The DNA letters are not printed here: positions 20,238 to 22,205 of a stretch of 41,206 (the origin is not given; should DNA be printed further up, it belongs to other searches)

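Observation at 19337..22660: Truncated Hsp70 paralogue and a J-domain/HEAT-repeat partner coupled to the fliA-DUF342 tail of the flagellar operon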

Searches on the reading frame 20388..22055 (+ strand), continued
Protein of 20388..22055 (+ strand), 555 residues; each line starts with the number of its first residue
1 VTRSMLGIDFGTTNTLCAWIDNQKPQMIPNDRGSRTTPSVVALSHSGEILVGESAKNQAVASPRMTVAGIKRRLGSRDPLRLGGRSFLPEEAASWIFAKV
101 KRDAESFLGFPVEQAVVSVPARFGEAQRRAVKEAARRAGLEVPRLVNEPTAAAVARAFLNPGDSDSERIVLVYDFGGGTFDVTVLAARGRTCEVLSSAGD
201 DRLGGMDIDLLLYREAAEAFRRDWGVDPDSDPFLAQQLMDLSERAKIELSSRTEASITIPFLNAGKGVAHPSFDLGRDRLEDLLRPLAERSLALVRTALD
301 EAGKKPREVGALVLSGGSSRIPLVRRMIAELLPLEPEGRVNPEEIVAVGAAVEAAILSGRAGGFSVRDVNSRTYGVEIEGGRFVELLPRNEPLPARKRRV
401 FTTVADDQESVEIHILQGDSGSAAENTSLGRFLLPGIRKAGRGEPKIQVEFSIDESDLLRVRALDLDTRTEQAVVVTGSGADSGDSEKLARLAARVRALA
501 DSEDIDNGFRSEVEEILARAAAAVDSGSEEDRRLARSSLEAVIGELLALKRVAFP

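Call 16: find_related_loci(query=A1, collection=genome_contigs, flank=10000)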
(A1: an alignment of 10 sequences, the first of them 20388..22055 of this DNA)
Query A1 (555 aa) in genome_contigs; peptide patterns used: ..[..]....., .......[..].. (x = any residue, [..] = any of these).
600 stretches matched a pattern (row limit reached: there are more); 598 encode a relative of the query (tblastn E <= 1e-3); the best 80 are kept; 80 distinct loci.
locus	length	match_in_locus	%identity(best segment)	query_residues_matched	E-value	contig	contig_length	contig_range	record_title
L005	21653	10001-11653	56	4-547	4e-172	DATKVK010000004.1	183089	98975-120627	MAG TPA_asm: Rectinemataceae bacterium isolate SMAG_U14131 k141_479766, whole genome shotgun sequence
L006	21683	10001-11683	52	5-548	5e-160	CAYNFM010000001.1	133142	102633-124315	MAG TPA_asm: uncultured Treponemataceae bacterium isolate binchicken_co3_299 genome assembly, contig: NODE_241_length_13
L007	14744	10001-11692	45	3-549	1e-146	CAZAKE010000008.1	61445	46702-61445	MAG TPA_asm: uncultured Spirochaetales bacterium isolate binchicken_co8_353 genome assembly, contig: NODE_352_length_614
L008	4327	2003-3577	42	5-514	1e-128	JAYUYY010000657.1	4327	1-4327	MAG: Sandaracinaceae bacterium isolate GL139_UP_metabinner_22_sub GL139_UP_metabinner_22_sub_656, whole genome shotgun s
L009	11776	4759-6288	42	5-494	6e-122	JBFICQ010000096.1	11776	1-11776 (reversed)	MAG: Polyangiales bacterium isolate Mix_sand11.2021.09.D.13 k141_910556_length_11776_cov_15.4132, whole genome shotgun s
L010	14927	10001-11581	42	1-514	5e-122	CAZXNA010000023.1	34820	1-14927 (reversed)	MAG TPA_asm: uncultured Thermoanaerobaculia bacterium isolate binchicken_co64_62 genome assembly, contig: NODE_740_lengt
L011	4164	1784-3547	39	5-546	4e-124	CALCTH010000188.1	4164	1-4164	MAG TPA_asm: uncultured Myxococcales bacterium isolate SRR3401483_bin.95_CONCOCT_v1.1_MAG genome assembly, contig: ERZ17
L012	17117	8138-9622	42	5-479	2e-121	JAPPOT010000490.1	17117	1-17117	MAG: Myxococcales bacterium isolate SB9155_S4_bin_12 NODE_557_length_17117_cov_9.38589, whole genome shotgun sequence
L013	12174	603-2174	40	5-514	5e-121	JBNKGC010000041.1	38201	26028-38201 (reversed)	MAG: Polyangiaceae bacterium isolate E1E2.bin.38.strict NODE_41_length_38201_cov_5.010623, whole genome shotgun sequence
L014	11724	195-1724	41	5-494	6e-121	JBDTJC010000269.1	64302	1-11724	MAG: Polyangiaceae bacterium isolate cluster2_bin.43 k127_1257084, whole genome shotgun sequence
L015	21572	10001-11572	41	5-514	1e-120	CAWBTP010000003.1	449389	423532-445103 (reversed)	MAG: uncultured Acidimicrobiia bacterium isolate MFD05454.bin.1.192 genome assembly, contig: contig_12817, whole genome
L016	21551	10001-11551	41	1-497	8e-121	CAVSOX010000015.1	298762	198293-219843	MAG: uncultured delta proteobacterium isolate MFD01476.bin.2.15 genome assembly, contig: contig_18175, whole genome shot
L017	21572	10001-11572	41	5-514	1e-120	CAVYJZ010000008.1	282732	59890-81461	MAG: uncultured delta proteobacterium isolate MFD05684.bin.1.151 genome assembly, contig: contig_42221, whole genome sho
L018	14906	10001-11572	40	5-514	4e-120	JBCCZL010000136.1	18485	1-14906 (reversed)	MAG: Myxococcota bacterium isolate P01_F01_bin.34 k141_3146020_length_18485_cov_10.0778, whole genome shotgun sequence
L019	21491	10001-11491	41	1-479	2e-119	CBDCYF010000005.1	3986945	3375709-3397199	MAG: Candidatus Multivoradales bacterium isolate fa92297e-59d4-4d54-97ff-e4ae523241f8 genome assembly, contig: contig_5,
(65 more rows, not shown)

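Call 25: search_solved_structures(query=window:20388-22055:+, max_evalue=1e-30, show_alignments=2)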
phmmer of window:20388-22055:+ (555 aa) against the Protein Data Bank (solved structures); distinct sequences matched with E-value up to 1e-30: 123 (the best 60 are shown).
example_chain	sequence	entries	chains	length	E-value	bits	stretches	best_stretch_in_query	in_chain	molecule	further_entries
2v7y_A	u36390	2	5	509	5.8e-121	407.9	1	5-493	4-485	CHAPERONE PROTEIN DNAK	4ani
2kho_A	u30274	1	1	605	8.8e-110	371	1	82-503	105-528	Heat shock protein 70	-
7kru_B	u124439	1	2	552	3.3e-109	369.2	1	82-501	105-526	Chaperone protein DnaK fused with substrate peptide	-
7kzu_A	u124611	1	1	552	3.6e-109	369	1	82-501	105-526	Chaperone protein DnaK fused with substrate peptide,Chaperone protein DnaK fused with subs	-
7kzi_A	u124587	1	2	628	6.5e-109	368.2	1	82-502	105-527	Chaperone protein DnaK fused with substrate peptide,Chaperone protein DnaK fused with subs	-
7krw_C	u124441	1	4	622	7.9e-109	367.9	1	82-502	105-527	Chaperone protein DnaK fused with substrate peptide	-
7krv_B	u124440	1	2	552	3.9e-108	365.6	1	82-501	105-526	Chaperone protein DnaK fused with substrate peptide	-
7krt_A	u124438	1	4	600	7.1e-108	364.8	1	82-502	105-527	Chaperone protein DnaK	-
4b9q_A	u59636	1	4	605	7.3e-108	364.7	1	82-502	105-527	CHAPERONE PROTEIN DNAK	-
7ko2_A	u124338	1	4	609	7.5e-108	364.7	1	82-502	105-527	Chaperone protein DnaK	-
5nro_A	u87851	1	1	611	7.6e-108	364.7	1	82-502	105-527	Chaperone protein DnaK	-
9dvi_B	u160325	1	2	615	1.1e-104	354.2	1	81-547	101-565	Chaperone protein DnaK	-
4jn4_A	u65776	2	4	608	5.3e-104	352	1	82-502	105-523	Chaperone protein DnaK | Hsp70 CHAPERONE DnaK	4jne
5obu_A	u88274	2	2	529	1.2e-102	347.5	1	5-492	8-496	Chaperone protein DnaK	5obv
4rtf_D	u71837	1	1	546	2.4e-101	343.2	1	5-492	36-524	Chaperone protein DnaK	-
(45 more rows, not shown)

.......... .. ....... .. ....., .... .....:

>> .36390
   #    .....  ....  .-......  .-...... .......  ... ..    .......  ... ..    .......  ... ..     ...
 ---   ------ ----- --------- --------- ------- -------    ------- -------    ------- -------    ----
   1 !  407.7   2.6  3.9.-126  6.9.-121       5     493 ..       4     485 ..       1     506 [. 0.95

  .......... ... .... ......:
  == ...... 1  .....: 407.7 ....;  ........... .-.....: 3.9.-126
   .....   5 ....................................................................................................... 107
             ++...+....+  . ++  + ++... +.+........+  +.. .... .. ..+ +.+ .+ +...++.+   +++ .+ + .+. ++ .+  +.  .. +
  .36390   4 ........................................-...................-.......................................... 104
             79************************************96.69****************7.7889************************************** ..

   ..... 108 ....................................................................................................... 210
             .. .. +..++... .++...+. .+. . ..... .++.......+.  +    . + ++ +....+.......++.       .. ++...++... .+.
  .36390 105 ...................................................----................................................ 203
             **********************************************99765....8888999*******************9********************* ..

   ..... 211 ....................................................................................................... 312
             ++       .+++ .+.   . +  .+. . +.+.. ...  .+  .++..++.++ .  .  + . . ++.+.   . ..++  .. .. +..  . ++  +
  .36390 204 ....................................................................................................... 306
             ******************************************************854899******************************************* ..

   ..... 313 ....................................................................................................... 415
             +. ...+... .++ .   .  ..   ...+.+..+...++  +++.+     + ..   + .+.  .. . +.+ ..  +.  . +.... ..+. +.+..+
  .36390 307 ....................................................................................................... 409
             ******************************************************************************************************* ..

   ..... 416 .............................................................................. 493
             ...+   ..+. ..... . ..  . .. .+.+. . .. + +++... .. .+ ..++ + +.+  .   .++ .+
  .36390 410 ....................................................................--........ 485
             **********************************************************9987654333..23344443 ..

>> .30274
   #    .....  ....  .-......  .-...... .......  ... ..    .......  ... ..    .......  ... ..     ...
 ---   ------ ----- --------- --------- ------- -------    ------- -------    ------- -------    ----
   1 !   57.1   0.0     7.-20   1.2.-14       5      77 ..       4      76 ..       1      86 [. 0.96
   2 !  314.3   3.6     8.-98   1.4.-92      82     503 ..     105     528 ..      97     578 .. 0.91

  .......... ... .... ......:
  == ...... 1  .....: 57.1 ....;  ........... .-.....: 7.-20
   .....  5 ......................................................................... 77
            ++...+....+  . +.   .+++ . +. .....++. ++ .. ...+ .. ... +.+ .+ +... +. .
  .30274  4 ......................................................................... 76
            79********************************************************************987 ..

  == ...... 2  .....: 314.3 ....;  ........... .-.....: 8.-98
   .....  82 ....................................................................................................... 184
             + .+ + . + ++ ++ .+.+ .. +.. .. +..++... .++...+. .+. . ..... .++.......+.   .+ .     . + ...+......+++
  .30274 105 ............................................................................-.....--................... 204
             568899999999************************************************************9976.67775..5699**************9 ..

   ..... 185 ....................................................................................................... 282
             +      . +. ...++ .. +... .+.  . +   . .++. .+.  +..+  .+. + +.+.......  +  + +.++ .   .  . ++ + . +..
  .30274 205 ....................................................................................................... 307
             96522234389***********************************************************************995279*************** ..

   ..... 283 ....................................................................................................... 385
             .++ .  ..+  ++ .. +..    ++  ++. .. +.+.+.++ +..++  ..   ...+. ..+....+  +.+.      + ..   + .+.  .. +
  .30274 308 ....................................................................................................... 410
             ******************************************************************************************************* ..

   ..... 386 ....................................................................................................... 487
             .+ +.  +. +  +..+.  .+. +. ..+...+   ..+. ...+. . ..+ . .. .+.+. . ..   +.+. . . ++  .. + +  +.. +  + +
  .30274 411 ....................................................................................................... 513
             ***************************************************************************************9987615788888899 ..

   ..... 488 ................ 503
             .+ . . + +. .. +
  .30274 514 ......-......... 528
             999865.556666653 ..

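Call 37: search_protein_families(library=pfam, proteins=[L001:9016-9312:+, L001:9309-10001:+], max_evalue=10)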
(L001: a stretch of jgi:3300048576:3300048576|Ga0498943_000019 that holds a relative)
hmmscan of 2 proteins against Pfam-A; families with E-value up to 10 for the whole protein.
L001:9016-9312:+ (98 aa): 0 families

L001:9309-10001:+ (230 aa): 2 families
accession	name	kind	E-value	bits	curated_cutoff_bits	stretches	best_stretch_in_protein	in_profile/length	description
PF10975.14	DUF2802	-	0.0037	17.8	33.5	1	186-218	34-66/68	Protein of unknown function (DUF2802)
PF12464.13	Mac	-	0.085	13.5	22.1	1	36-78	13-52/53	Maltose acetyltransferase hexapeptide capping motif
